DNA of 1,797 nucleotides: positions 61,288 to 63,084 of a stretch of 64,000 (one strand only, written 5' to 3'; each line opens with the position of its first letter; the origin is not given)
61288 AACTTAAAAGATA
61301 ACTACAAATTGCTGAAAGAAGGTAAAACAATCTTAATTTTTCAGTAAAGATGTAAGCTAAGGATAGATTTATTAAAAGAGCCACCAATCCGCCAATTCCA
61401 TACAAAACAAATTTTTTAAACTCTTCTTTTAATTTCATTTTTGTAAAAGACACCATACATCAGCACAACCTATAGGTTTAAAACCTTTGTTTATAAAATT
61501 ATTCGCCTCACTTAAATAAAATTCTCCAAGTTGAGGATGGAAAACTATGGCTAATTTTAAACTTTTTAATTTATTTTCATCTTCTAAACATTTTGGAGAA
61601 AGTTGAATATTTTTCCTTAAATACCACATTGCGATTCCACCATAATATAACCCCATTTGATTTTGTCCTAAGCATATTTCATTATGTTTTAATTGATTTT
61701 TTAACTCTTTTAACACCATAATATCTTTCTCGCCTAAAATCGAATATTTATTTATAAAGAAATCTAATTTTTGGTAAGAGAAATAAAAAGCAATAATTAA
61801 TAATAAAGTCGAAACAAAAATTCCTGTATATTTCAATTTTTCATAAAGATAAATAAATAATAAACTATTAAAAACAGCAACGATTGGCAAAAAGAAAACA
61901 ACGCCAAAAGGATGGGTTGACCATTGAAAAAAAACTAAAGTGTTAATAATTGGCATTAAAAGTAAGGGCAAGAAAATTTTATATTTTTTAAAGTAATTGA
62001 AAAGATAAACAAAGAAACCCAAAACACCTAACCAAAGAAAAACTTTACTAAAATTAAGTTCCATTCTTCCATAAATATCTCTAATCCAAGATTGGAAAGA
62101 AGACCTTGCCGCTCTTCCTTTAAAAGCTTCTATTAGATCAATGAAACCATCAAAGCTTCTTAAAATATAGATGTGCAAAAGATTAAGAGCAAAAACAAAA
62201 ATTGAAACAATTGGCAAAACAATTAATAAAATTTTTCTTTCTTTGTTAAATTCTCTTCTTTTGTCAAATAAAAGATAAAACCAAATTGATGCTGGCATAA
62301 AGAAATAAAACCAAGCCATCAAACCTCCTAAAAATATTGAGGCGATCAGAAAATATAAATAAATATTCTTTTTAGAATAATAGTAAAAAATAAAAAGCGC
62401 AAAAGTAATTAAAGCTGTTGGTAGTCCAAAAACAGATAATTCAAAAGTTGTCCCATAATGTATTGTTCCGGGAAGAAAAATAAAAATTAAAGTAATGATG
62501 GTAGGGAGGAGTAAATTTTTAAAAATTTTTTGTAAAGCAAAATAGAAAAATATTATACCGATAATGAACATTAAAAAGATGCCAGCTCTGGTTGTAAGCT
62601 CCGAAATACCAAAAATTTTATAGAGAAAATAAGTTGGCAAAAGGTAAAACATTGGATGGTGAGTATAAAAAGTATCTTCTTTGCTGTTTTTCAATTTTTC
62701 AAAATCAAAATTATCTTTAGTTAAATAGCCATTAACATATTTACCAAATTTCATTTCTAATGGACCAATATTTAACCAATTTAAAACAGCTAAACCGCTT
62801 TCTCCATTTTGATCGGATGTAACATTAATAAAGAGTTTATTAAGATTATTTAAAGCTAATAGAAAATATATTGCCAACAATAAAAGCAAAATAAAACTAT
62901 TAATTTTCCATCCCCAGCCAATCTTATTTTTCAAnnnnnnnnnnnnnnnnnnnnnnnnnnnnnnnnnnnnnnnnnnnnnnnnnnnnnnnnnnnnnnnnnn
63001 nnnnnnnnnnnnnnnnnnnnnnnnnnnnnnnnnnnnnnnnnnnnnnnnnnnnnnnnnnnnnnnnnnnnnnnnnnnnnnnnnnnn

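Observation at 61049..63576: Single-polypeptide fusion of a GtrB/DPM1-like GT2 to a polytopic GT-C-like membrane domain, next to GtrA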

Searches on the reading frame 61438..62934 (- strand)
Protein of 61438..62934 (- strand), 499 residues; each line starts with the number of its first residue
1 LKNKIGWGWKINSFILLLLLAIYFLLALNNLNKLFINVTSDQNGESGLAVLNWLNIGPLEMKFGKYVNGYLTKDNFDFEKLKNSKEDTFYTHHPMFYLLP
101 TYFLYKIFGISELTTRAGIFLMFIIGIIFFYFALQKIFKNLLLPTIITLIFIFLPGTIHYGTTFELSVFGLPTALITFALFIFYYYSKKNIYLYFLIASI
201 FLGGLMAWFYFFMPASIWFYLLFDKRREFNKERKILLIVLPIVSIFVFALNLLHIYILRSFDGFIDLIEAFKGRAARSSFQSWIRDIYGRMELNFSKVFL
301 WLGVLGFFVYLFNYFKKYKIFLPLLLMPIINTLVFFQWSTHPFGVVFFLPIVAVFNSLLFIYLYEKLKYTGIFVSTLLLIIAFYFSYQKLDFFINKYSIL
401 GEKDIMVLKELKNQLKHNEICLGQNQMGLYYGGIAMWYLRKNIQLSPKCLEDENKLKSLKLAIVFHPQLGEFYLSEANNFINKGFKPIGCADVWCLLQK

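Call 31: search_solved_structures(query=A3, max_evalue=10, show_alignments=3)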
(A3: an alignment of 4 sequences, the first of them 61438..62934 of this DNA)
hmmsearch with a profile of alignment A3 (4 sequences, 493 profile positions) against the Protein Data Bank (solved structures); distinct sequences matched with E-value up to 10: 1.
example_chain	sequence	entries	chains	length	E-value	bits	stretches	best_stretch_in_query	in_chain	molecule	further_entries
5ezm_A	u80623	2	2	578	0.18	14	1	77-179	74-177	4-amino-4-deoxy-L-arabinose transferase or related glycosyltransferases of PMT family | 4-amino-4-deoxy-L-arabinose (L-Ara4N) transferase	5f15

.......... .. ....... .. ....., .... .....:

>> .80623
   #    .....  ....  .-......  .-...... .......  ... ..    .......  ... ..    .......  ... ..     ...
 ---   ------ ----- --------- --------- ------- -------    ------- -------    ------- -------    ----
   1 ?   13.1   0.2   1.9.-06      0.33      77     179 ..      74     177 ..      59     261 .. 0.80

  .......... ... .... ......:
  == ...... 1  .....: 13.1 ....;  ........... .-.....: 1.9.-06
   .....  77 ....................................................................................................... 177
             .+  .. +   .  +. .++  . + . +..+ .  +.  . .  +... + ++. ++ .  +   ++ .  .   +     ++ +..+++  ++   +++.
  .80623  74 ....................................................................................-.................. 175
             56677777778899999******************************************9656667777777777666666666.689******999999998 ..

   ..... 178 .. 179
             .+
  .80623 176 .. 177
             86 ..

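Call 33: search_protein_representatives(alignment_id=A3)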
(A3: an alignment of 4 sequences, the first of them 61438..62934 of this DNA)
Query: 4 sequences, 493 profile positions. Proteins with E-value up to 0.001 (for the whole library): 594; up to 1e-10: 150; up to 1e-30: 49. The best 150 are listed.
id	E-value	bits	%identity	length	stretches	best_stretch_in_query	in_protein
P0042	1.1e-229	780.0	-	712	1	3-493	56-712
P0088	1.0e-157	542.6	-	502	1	16-493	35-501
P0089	7.3e-148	510.1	-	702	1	14-493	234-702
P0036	3.7e-143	494.5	-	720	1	15-491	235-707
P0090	3.1e-142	491.5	-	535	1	16-493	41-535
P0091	2.3e-139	482.1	-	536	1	9-493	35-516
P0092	1.8e-132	459.3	-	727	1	16-493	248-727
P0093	3.4e-130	451.8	-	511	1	12-493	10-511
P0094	1.2e-129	450.0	-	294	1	204-493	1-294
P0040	1.4e-128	446.5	-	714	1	15-492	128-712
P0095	3.3e-127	442.0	-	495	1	16-493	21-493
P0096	9.9e-125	433.8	-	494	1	15-491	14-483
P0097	3.5e-124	432.0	-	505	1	16-492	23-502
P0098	9.1e-122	424.0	-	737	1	6-493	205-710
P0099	5.5e-121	421.4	-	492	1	17-493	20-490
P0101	5.5e-118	411.5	-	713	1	15-493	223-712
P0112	5.5e-77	276.3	-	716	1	15-493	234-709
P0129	6.2e-34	134.3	-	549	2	14-391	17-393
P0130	3.1e-33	132.0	-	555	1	13-405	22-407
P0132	1.8e-30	122.9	-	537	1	13-372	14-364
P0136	6.7e-28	114.4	-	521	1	13-438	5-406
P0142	2.7e-21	92.6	-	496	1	16-444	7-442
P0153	8.9e-17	77.7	-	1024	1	7-379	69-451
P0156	2.0e-16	76.5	-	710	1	30-399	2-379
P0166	5.8e-15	71.7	-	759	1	85-373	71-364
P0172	4.5e-14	68.8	-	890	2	14-395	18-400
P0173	4.5e-14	68.8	-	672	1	11-379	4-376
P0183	3.9e-13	65.7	-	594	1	28-410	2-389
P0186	8.0e-13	64.7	-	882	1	19-317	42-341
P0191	2.0e-12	63.4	-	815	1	14-384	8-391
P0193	2.6e-12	63.0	-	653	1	84-363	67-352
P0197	4.1e-12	62.3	-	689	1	10-381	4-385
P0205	7.4e-12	61.5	-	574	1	14-267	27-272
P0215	2.6e-11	59.7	-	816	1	68-369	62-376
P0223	4.7e-11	58.8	-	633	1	77-393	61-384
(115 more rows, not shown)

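Call 34: search_protein_families(library=pfam, proteins=[P0088, P0090, P0129, P0130, P0132, P0136, P0142, P0153, P0156, P0172], max_evalue=0.001)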
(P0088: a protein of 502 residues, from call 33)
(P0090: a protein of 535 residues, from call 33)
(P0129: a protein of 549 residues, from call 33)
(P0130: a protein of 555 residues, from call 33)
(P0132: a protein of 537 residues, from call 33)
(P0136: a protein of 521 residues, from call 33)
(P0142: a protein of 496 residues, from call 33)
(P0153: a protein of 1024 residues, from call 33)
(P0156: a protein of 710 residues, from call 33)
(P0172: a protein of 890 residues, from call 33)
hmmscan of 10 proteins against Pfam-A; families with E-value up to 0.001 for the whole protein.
P0088 (502 aa): 1 family
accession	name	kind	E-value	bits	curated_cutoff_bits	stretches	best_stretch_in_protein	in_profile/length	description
PF13231.12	PMT_2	-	0.001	19.8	26.1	1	102-254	1-154/160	Dolichyl-phosphate-mannose-protein mannosyltransferase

P0090 (535 aa): 2 families
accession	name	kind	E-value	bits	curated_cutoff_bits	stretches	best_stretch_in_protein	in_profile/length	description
PF02366.24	PMT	-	1.1e-07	32.1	22.7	1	108-276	59-226/245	Dolichyl-phosphate-mannose-protein mannosyltransferase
PF13231.12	PMT_2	-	0.00043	21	26.1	1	111-280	2-155/160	Dolichyl-phosphate-mannose-protein mannosyltransferase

P0129 (549 aa): 2 families
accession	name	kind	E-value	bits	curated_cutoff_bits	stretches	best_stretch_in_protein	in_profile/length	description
PF13231.12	PMT_2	-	2.5e-12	47.7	26.1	1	88-238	2-153/160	Dolichyl-phosphate-mannose-protein mannosyltransferase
PF02366.24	PMT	-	0.00087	19.4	22.7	1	88-219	63-199/245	Dolichyl-phosphate-mannose-protein mannosyltransferase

P0130 (555 aa): 1 family
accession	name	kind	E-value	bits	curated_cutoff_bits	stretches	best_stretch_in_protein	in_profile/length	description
PF13231.12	PMT_2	-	3e-09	37.7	26.1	1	95-243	2-150/160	Dolichyl-phosphate-mannose-protein mannosyltransferase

P0132 (537 aa): 1 family
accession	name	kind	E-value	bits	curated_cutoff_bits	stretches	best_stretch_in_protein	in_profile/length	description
PF13231.12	PMT_2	-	1.3e-07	32.4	26.1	1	85-239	2-153/160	Dolichyl-phosphate-mannose-protein mannosyltransferase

P0136 (521 aa): 2 families
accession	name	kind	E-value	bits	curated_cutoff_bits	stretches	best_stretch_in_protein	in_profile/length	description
PF13231.12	PMT_2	-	5.6e-07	30.3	26.1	1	68-220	2-151/160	Dolichyl-phosphate-mannose-protein mannosyltransferase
PF02366.24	PMT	-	2.2e-05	24.6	22.7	1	80-211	75-212/245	Dolichyl-phosphate-mannose-protein mannosyltransferase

P0142 (496 aa): 2 families
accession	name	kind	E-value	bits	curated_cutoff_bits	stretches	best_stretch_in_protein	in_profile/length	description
PF13231.12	PMT_2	-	4.7e-11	43.6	26.1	1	77-227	4-153/160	Dolichyl-phosphate-mannose-protein mannosyltransferase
PF02366.24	PMT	-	0.00016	21.8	22.7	1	73-217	60-212/245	Dolichyl-phosphate-mannose-protein mannosyltransferase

P0153 (1024 aa): 1 family
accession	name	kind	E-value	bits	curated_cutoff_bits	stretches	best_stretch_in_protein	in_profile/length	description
PF13231.12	PMT_2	-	4.2e-12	47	26.1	1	146-301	1-153/160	Dolichyl-phosphate-mannose-protein mannosyltransferase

P0156 (710 aa): 1 family
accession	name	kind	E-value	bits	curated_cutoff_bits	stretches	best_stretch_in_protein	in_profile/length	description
PF13231.12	PMT_2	-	3.3e-16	60.4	26.1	1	54-206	1-149/160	Dolichyl-phosphate-mannose-protein mannosyltransferase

P0172 (890 aa): 1 family
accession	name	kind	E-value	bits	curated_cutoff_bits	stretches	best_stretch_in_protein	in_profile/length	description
PF13231.12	PMT_2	-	5.2e-07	30.5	26.1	1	86-243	1-155/160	Dolichyl-phosphate-mannose-protein mannosyltransferase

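Call 35: predict_structure(alignment_id=A2)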
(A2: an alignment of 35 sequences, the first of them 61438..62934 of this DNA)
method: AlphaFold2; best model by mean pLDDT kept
length: 499 residues; sequences in the alignment: 35
mean_pLDDT: 95.5   pTM: 0.93
mean pLDDT of the five models: 95.5, 95.2, 94.9, 94.3, 94.3
residues with pLDDT >= 90: 477; 70-90: 15; 50-70: 2; < 50: 5
segments of 3 or more residues with pLDDT < 50: 1-5
pLDDT, mean of each block of 10 residues (from residue 1): 56 96 95 92 97 98 96 95 92 96 98 97 98 96 97 97 94 98 98 98 96 98 94 98 98 97 95 95 96 96 98 97 98 95 94 98 97 98 97 92 97 96 92 97 96 95 97 97 97 97
secondary structure, 60 per line:
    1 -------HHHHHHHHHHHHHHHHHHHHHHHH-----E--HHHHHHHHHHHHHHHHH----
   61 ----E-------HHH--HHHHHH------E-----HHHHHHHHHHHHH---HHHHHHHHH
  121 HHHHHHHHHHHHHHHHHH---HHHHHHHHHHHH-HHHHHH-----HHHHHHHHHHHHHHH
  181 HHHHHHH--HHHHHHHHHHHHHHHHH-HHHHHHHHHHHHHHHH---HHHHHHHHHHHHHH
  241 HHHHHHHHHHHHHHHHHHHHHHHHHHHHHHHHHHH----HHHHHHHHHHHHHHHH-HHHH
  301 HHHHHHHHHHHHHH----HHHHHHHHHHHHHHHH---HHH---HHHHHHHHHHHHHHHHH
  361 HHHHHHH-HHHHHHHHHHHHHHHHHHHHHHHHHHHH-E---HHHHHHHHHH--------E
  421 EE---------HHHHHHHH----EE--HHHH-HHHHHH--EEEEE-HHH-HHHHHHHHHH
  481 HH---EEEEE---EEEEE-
elements in order: H8-31 H40-56 H78-83 H96-108 H112-138 H142-153 H155-160 H166-187 H190-206 H208-223 H227-275 H280-295 H297-314 H319-334 H344-367 H369-396 H402-411 E420-422 H432-439 H448-451 H453-458 E461-465 H471-482 E486-490 E494-498

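Call 41: fold_search(model_id=the predicted structure, library=pdb)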
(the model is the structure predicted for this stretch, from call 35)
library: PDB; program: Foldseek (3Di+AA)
matches with E <= 10: 265; with E <= 0.001: 25
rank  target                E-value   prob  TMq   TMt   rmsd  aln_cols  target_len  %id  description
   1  5f15                  3.1e-08  1.00  0.64  0.59   9.0       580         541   11  Crystal Structure of ArnT from Cupriavidus metallidurans bound to Undecaprenyl phosphate (released 2016-02-17)
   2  5ezm                  8.1e-08  1.00  0.62  0.58   8.1       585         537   11  Crystal Structure of ArnT from Cupriavidus metallidurans in the apo state (released 2016-02-17)
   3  6gxc_A                1.4e-07  1.00  0.50  0.38   8.6       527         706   15  Bacterial oligosaccharyltransferase PglB in complex with an inhibitory peptide and a reactive lipid-linked oligosaccha (released 2018-11-14)
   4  3waj                  1.8e-07  1.00  0.61  0.41  10.9       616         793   12  Crystal structure of the Archaeoglobus fulgidus oligosaccharyltransferase (O29867_ARCFU) complex with Zn and sulfate (released 2013-10-30)
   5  8age_A                3.4e-07  1.00  0.57  0.46   9.8       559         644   10  Structure of yeast oligosaccharylransferase complex with acceptor peptide bound (released 2022-12-07)
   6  8b6l_I                4.7e-07  1.00  0.52  0.40  12.0       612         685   11  Subtomogram average of the human Sec61-TRAP-OSTA-translocon (released 2022-12-07)
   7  6s7o_A                6.1e-07  1.00  0.56  0.45  10.0       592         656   12  Cryo-EM structure of human oligosaccharyltransferase complex OST-A (released 2019-12-18)
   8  5ogl_A                6.9e-07  1.00  0.52  0.39   8.2       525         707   12  Structure of bacterial oligosaccharyltransferase PglB in complex with an acceptor peptide and an lipid-linked oligosac (released 2017-10-25)
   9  7oci_F                8.6e-07  1.00  0.55  0.45  10.7       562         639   11  Cryo-EM structure of yeast Ost6p containing oligosaccharyltransferase complex (released 2022-02-16)
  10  3rce_A                9.4e-07  1.00  0.50  0.38   8.8       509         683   15  Bacterial oligosaccharyltransferase PglB (released 2011-06-15)
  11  9s6t_A                1.3e-06  1.00  0.64  0.66   5.8       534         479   12  Ternary cryo-EM structure of chicken ALG12 with Dol25-PP-GlcNAc2Man7, Dol25-P-Man, and Fab (released 2026-03-18)
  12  9n9j_I                1.5e-06  1.00  0.60  0.44  11.1       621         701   10  Structure of a GRP94 folding intermediate engaged with a CCDC134- and FKBP11-bound secretory translocon (released 2025-11-19)
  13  6s7t_A                1.7e-06  1.00  0.57  0.42  10.2       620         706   12  Cryo-EM structure of human oligosaccharyltransferase complex OST-B (released 2019-12-18)
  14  6ezn_F                3.1e-06  1.00  0.57  0.46  10.7       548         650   10  Cryo-EM structure of the yeast oligosaccharyltransferase (OST) complex (released 2018-01-17)
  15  6ftg_5                3.2e-06  1.00  0.60  0.48  12.1       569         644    9  Subtomogram average of OST-containing ribosome-translocon complexes from canine rough microsomal membranes (released 2018-03-21)
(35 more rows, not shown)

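Call 63: find_encoding_contigs(protein=P0088, flank=4000, max_places=2)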
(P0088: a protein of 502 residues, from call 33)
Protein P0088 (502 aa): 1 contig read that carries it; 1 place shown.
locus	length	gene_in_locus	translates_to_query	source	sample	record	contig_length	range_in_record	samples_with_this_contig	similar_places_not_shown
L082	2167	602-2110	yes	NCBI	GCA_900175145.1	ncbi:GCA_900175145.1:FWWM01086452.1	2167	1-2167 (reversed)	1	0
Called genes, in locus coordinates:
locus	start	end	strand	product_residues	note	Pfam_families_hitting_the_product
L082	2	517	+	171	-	?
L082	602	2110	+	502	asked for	-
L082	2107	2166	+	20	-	?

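Call 71: list_cluster_members(proteins=[P0090, P0091, P0093, P0095, P0099, P0089, P0092, P0098, P0101, P0112])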
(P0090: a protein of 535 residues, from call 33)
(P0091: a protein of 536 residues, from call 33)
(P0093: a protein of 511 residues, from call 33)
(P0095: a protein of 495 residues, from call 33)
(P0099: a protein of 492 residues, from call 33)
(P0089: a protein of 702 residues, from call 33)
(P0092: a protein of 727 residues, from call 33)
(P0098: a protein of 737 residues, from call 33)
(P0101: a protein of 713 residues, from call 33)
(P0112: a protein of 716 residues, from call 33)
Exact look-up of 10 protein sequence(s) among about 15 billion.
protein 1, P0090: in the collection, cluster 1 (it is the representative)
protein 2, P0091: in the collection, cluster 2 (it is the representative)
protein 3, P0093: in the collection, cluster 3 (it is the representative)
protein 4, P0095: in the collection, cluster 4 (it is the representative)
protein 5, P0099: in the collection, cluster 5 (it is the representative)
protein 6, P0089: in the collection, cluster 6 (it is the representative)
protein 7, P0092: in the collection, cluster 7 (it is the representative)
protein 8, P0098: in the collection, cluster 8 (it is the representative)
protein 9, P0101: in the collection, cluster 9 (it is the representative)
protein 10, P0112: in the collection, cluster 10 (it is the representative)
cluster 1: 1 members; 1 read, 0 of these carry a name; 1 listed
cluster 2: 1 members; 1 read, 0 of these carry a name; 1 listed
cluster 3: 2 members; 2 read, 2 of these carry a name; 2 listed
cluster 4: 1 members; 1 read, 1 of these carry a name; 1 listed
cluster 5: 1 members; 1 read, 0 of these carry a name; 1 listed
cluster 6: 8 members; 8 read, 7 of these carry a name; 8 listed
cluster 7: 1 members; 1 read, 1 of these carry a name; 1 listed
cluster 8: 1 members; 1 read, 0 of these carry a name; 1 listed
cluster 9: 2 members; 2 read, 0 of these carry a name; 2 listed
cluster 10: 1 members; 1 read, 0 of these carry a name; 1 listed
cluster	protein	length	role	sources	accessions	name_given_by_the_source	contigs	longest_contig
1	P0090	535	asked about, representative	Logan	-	-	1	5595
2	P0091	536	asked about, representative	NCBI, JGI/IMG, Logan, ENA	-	-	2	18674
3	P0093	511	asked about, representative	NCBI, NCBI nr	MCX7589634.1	MAG: hypothetical protein N2Z85_01695 [Patescibacteria group bacterium] | hypothetical protein [Patescibacteria group bacterium]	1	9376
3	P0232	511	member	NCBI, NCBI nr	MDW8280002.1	MAG: hypothetical protein RMK17_02490 [bacterium] | hypothetical protein [bacterium]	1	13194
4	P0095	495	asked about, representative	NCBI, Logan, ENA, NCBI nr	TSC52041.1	MAG: dolichyl-phosphate-mannose-protein mannosyltransferase [Parcubacteria group ...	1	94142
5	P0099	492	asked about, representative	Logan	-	-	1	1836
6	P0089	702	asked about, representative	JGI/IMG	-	glycosyltransferase involved in cell wall biosynthesis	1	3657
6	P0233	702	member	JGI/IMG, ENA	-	glycosyltransferase involved in cell wall biosynthesis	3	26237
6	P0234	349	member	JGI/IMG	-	hypothetical protein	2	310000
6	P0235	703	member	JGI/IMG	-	glycosyltransferase involved in cell wall biosynthesis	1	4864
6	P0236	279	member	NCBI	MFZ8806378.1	MAG: hypothetical protein ACO2OW_02280 [Minisyncoccia bacterium]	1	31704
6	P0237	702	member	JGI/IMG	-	glycosyltransferase involved in cell wall biosynthesis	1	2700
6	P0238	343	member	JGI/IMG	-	hypothetical protein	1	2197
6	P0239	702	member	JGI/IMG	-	-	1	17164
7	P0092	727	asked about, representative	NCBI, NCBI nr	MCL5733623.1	MAG: glycosyltransferase [Patescibacteria group bacterium] | glycosyltransferase [Patescibacteria group bacterium]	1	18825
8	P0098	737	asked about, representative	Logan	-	-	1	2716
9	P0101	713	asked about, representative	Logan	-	-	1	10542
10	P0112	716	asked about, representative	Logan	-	-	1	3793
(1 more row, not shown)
